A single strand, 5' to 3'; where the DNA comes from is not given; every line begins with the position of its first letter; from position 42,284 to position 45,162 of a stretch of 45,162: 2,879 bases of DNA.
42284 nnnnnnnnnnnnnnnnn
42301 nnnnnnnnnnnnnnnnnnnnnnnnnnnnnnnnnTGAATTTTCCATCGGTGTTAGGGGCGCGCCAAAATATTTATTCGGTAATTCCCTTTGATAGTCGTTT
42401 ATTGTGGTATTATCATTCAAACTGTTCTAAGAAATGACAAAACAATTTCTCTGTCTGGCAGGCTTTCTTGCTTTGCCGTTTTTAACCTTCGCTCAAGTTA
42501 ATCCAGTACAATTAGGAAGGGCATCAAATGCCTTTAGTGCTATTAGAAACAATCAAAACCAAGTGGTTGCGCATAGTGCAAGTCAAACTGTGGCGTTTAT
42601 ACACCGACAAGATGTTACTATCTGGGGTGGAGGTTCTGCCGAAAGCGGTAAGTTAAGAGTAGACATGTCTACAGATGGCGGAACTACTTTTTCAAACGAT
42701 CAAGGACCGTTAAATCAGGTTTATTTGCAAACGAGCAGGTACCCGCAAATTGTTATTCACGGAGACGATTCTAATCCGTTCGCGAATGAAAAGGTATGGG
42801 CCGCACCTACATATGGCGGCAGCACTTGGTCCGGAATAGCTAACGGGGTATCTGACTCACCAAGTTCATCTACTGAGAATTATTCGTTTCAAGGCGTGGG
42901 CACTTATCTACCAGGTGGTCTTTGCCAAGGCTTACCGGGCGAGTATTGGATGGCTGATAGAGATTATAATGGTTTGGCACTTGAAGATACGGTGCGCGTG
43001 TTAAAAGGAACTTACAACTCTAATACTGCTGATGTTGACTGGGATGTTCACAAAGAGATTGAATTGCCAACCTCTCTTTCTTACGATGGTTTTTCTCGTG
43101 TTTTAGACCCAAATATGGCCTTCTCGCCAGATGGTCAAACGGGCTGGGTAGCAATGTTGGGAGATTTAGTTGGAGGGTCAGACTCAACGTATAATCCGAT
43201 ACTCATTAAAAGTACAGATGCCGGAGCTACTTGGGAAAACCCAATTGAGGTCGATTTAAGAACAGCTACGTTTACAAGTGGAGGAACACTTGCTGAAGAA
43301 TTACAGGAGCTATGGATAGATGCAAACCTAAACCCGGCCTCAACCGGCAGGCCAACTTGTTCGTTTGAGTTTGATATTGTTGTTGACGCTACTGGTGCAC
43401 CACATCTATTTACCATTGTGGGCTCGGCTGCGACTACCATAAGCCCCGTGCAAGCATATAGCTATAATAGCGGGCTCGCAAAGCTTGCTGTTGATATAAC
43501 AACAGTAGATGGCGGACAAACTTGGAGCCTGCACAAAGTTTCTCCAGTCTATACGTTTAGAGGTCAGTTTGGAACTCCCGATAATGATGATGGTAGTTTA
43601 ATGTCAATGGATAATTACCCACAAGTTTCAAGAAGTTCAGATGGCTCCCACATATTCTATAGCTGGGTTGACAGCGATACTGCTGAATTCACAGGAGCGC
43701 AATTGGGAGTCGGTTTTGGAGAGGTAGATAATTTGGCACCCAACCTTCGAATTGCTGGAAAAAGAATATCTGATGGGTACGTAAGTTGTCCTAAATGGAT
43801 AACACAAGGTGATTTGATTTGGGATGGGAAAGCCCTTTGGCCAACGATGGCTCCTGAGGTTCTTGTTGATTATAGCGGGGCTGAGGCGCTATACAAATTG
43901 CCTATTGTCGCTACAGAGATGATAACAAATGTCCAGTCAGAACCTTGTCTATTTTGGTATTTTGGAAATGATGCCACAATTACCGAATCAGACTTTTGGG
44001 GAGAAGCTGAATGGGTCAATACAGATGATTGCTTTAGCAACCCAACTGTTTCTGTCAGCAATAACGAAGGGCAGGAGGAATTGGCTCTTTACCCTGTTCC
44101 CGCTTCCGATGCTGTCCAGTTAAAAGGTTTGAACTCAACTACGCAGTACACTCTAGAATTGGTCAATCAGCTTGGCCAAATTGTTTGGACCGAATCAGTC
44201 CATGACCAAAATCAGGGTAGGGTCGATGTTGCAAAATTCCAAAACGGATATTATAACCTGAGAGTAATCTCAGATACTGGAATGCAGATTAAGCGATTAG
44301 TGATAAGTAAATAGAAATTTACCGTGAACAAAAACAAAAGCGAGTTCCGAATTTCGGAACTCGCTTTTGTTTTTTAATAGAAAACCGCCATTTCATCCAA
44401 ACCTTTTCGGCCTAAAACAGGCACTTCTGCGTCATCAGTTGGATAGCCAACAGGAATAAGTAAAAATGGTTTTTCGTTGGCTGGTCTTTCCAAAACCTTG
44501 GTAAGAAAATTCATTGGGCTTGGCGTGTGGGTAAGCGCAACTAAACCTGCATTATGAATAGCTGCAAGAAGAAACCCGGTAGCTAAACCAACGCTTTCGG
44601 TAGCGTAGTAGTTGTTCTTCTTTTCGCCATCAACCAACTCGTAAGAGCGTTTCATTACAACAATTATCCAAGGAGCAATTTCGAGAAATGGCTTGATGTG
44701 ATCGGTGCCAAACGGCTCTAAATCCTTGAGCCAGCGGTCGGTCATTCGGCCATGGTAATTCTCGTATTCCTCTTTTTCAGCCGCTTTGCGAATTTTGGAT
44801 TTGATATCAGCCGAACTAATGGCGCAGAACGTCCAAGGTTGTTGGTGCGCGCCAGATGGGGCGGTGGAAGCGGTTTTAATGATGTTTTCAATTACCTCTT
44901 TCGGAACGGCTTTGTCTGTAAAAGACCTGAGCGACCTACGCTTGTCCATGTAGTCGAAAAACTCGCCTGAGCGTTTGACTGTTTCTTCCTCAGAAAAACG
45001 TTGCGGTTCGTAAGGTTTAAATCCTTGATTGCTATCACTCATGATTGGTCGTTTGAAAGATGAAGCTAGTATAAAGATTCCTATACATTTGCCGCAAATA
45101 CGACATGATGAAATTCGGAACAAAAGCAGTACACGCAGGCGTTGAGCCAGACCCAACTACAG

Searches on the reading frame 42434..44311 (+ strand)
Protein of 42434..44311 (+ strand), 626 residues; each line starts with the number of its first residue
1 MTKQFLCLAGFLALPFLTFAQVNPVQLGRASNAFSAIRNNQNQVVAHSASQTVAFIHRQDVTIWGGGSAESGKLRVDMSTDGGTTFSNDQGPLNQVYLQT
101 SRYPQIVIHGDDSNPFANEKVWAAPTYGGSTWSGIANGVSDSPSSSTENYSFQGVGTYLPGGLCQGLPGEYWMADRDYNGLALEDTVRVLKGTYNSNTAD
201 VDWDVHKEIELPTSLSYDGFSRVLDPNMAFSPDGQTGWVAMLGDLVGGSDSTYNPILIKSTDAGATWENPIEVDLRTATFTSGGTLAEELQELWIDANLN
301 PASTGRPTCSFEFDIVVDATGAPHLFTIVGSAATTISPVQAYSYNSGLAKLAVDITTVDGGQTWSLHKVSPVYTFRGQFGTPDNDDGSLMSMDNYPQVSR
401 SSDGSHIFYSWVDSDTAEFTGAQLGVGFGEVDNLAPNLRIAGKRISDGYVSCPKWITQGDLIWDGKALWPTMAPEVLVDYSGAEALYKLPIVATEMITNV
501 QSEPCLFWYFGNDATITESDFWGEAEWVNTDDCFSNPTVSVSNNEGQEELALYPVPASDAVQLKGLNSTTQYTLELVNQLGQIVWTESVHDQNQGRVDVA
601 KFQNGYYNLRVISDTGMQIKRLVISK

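Call 81: search_protein_families(library=pfam, proteins=[window:42434-44311:+], max_evalue=0.001)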
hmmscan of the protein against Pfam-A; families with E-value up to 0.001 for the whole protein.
window:42434-44311:+ (626 aa): 1 family
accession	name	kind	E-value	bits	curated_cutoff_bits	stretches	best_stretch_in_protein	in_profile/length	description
PF18962.6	Por_Secre_tail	-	3.3e-10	40.6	27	1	552-624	1-75/75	Secretion system C-terminal sorting domain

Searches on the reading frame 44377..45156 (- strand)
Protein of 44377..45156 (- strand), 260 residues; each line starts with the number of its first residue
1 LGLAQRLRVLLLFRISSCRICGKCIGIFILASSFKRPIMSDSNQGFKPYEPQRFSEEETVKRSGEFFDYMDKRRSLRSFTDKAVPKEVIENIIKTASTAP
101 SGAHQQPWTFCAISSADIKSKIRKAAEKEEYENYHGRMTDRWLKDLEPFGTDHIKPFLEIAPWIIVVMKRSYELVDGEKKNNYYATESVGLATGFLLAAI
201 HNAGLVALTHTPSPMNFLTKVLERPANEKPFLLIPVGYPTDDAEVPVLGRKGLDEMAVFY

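Call 94: search_protein_families(library=pfam, proteins=[window:44377-45156:-], max_evalue=0.0001)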
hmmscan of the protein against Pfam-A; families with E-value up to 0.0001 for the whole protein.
window:44377-45156:- (260 aa): 2 families
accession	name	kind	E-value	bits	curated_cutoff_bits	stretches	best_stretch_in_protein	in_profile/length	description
PF00881.29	Nitroreductase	-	9.5e-20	71.9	23.5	1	72-238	3-167/167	Nitroreductase family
PF14512.11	TM1586_NiRdase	-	9.3e-06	25.8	27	0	67-92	3-28/215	Putative TM nitroreductase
